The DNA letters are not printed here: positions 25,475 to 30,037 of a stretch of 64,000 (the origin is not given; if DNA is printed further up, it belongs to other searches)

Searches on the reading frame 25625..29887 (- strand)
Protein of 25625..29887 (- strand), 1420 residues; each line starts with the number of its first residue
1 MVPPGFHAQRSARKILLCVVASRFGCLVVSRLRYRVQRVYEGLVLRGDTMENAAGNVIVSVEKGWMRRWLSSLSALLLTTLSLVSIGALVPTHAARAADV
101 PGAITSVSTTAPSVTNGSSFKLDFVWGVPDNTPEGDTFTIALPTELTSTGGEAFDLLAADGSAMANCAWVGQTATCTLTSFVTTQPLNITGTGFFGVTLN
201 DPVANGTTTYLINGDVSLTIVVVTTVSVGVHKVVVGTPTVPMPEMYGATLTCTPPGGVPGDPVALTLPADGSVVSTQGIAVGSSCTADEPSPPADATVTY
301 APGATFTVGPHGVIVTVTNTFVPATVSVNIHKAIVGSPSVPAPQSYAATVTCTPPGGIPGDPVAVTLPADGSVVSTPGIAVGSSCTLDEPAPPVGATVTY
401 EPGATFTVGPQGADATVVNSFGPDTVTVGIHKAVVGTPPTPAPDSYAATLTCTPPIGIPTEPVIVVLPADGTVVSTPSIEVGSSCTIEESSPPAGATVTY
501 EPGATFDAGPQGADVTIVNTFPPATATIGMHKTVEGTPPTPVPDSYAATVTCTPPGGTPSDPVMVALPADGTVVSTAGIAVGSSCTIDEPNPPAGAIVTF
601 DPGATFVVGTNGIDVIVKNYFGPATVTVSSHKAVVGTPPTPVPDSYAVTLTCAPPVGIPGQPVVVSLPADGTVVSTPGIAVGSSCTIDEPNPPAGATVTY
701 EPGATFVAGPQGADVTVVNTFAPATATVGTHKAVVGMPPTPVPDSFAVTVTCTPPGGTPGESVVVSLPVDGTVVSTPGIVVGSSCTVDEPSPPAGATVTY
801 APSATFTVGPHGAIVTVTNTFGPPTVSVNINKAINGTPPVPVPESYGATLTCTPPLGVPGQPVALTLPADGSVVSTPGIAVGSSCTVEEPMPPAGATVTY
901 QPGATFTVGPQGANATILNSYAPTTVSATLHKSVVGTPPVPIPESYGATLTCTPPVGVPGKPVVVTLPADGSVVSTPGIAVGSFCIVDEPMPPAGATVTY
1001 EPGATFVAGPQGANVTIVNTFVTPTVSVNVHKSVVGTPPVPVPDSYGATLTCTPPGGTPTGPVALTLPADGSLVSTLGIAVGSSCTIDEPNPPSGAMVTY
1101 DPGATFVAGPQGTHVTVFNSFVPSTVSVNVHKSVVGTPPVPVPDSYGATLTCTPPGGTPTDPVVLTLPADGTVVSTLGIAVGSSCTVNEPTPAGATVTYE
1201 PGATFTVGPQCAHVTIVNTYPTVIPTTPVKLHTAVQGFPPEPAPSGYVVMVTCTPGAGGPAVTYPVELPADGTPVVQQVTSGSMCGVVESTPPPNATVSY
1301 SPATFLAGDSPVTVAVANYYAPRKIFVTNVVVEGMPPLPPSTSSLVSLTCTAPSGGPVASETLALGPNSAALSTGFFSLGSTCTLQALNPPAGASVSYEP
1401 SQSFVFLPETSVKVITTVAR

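Call 6: search_protein_families(library=pfam, proteins=[window:25625-29887:-], max_evalue=0.01)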
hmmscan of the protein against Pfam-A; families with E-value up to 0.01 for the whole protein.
window:25625-29887:- (1420 aa): 3 families
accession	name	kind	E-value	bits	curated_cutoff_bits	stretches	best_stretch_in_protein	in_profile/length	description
PF19407.5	DUF5979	-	3.2e-111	365.5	25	11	732-821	5-103/104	Domain of unknown function (DUF5979)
PF17961.7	Big_8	-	2.2e-09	37.8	22.9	1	114-205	2-99/103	Bacterial Ig domain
PF02017.21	CIDE-N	-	0.0013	19.2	23.5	0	458-476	35-53/76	CIDE-N domain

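Call 7: search_protein_families(library=ncbifam, proteins=[window:25625-29887:-], max_evalue=0.01)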
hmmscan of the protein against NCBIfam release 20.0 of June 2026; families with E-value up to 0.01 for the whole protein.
window:25625-29887:- (1420 aa): 0 families
